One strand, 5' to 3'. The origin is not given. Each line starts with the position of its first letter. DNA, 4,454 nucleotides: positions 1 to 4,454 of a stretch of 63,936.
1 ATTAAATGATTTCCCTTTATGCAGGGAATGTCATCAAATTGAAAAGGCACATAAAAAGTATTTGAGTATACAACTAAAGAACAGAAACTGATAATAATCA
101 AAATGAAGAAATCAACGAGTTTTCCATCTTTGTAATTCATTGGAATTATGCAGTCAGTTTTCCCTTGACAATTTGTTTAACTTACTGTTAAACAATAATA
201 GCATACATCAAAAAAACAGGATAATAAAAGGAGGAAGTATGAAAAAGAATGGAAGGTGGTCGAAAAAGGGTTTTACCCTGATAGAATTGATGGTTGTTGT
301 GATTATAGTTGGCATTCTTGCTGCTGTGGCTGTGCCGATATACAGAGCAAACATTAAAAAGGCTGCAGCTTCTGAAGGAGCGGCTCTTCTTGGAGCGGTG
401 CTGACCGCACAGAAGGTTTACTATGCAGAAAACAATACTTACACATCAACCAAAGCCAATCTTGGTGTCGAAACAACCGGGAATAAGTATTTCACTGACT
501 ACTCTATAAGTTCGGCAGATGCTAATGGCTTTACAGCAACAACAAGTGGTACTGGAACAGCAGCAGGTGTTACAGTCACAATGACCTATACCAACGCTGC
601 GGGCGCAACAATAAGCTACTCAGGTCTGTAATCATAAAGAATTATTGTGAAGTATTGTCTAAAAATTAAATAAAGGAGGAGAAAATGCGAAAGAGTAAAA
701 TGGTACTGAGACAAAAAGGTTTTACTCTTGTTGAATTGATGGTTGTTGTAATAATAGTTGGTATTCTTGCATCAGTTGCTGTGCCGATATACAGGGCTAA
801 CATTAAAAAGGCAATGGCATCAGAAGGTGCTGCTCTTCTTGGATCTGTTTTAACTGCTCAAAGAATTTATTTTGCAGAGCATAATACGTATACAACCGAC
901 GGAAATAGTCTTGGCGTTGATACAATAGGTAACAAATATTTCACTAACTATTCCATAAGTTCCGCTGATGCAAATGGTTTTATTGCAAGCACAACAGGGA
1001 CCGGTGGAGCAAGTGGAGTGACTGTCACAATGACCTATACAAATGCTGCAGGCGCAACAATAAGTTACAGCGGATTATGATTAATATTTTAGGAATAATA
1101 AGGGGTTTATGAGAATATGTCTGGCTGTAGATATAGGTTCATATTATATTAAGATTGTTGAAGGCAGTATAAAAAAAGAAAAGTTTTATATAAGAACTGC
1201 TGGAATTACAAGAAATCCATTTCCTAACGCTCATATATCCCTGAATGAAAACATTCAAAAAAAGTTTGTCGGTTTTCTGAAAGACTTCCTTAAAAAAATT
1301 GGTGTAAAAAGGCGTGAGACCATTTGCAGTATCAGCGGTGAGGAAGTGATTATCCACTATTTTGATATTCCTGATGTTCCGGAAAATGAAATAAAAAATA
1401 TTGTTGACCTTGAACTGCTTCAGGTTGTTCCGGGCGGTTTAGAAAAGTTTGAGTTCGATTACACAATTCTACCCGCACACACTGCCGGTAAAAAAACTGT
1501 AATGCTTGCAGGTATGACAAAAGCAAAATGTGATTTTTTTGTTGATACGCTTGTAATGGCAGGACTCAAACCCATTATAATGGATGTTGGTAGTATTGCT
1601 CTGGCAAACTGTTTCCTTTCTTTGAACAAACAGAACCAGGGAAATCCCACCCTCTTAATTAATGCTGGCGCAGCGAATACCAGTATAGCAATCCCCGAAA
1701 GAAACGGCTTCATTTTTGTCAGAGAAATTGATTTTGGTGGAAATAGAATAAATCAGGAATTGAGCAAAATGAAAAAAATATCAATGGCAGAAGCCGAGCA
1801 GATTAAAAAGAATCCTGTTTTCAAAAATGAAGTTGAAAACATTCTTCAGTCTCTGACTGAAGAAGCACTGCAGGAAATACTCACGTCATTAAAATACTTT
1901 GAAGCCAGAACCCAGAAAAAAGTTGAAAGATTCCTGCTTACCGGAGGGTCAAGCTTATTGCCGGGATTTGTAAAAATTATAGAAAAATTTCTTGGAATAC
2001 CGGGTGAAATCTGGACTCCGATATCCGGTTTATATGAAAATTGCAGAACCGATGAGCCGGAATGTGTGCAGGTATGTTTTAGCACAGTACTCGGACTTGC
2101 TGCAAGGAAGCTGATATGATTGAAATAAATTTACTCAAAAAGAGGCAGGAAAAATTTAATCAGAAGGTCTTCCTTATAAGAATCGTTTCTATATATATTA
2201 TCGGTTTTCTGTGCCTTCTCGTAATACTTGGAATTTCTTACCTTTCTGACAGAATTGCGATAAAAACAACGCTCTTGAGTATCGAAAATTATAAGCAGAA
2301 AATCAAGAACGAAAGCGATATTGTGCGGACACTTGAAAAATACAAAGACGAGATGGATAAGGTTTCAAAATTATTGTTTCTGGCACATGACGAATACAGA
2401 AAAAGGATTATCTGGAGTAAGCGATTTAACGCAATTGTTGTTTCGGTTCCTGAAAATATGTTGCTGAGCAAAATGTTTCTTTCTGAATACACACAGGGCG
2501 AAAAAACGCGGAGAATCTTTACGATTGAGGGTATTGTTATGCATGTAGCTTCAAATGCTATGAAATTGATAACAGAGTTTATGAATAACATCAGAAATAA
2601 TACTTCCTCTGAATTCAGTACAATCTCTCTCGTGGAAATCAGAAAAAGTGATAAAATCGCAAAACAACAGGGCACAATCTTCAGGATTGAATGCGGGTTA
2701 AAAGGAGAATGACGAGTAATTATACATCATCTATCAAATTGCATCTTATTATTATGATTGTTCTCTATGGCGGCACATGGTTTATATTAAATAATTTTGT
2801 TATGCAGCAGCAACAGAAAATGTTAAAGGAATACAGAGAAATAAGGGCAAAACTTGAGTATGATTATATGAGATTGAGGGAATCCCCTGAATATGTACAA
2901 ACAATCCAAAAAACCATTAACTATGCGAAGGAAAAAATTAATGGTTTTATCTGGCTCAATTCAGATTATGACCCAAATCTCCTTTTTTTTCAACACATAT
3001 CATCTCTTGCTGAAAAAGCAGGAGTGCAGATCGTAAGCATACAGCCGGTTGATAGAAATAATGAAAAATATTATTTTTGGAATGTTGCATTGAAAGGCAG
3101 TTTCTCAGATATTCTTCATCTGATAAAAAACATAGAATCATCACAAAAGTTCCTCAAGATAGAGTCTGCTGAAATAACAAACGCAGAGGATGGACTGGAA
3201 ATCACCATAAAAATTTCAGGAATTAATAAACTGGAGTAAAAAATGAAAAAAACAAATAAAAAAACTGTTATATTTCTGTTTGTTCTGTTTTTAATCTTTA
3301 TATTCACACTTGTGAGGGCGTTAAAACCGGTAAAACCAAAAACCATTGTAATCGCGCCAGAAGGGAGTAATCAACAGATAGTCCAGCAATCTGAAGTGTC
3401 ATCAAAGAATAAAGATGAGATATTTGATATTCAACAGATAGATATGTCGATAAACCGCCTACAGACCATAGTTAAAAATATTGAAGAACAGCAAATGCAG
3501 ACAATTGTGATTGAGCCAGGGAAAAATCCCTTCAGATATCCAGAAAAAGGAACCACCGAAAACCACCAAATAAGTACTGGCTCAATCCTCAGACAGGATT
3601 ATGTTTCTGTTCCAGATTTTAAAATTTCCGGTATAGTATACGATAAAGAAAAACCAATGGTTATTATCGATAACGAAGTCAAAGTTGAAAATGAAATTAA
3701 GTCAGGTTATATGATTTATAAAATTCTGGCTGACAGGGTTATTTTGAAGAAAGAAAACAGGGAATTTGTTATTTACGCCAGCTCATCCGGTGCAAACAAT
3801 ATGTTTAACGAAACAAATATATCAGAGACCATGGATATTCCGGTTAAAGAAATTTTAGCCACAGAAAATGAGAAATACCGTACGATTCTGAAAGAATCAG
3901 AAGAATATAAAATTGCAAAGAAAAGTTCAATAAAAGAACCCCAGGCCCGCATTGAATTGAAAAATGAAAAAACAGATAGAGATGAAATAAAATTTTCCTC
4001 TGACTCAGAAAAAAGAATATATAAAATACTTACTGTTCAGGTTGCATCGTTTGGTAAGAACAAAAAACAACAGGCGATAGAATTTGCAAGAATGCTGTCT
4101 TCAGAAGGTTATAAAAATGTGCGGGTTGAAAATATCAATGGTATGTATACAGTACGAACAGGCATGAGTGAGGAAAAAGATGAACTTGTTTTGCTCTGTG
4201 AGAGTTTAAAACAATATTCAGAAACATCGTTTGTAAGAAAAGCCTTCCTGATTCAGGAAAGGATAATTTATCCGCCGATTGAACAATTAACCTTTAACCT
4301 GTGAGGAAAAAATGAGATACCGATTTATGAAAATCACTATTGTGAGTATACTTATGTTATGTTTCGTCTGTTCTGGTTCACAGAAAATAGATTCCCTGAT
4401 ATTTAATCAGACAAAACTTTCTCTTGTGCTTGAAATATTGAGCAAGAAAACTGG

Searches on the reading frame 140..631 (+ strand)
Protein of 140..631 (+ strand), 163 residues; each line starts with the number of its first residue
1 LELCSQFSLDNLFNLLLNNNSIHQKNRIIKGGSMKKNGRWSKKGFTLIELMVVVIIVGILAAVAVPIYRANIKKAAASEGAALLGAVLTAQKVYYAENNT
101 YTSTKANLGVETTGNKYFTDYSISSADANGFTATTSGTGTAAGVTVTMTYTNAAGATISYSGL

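Call 47: search_protein_families(library=pfam, proteins=[window:140-631:+], max_evalue=0.000001)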
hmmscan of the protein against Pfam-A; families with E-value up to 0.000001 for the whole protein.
window:140-631:+ (163 aa): 2 families
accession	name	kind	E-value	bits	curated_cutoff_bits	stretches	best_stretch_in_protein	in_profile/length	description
PF07963.17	N_methyl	-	3.6e-08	33.1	21.2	1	42-64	4-26/27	Prokaryotic N-terminal methylation motif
PF16732.10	ComP_DUS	-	1.7e-07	32.4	27.3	1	66-142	1-79/87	Type IV minor pilin ComP, DNA uptake sequence receptor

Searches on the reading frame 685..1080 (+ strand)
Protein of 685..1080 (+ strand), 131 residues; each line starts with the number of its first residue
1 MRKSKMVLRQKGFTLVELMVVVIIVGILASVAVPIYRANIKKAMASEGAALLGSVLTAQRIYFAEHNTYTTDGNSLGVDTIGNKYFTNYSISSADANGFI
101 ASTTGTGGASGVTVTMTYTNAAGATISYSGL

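Call 47: search_protein_families(library=pfam, proteins=[window:685-1080:+], max_evalue=0.000001)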
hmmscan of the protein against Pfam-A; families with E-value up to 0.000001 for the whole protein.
window:685-1080:+ (131 aa): 1 family
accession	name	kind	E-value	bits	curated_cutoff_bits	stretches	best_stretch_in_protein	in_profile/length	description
PF07963.17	N_methyl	-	3e-09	36.5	21.2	1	9-32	3-26/27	Prokaryotic N-terminal methylation motif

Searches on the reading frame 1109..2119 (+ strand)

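Call 47: search_protein_families(library=pfam, proteins=[window:1109-2119:+], max_evalue=0.000001)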
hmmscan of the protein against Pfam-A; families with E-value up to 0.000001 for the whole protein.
window:1109-2119:+ (336 aa): 2 families
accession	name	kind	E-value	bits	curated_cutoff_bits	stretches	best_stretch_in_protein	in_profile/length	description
PF11104.14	PilM_2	-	1.2e-40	139.9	27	1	7-333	2-338/340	Type IV pilus assembly protein PilM;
PF14450.12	FtsA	-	2.5e-11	44.5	31.8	1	183-305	2-113/127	Cell division protein FtsA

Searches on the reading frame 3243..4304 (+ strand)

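Call 47: search_protein_families(library=pfam, proteins=[window:3243-4304:+], max_evalue=0.000001)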
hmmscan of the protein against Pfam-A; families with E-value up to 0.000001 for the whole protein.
window:3243-4304:+ (353 aa): 1 family
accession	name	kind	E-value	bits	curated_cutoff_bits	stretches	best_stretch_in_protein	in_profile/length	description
PF05036.18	SPOR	-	2.8e-07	31.2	21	1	264-328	6-72/76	SPOR domain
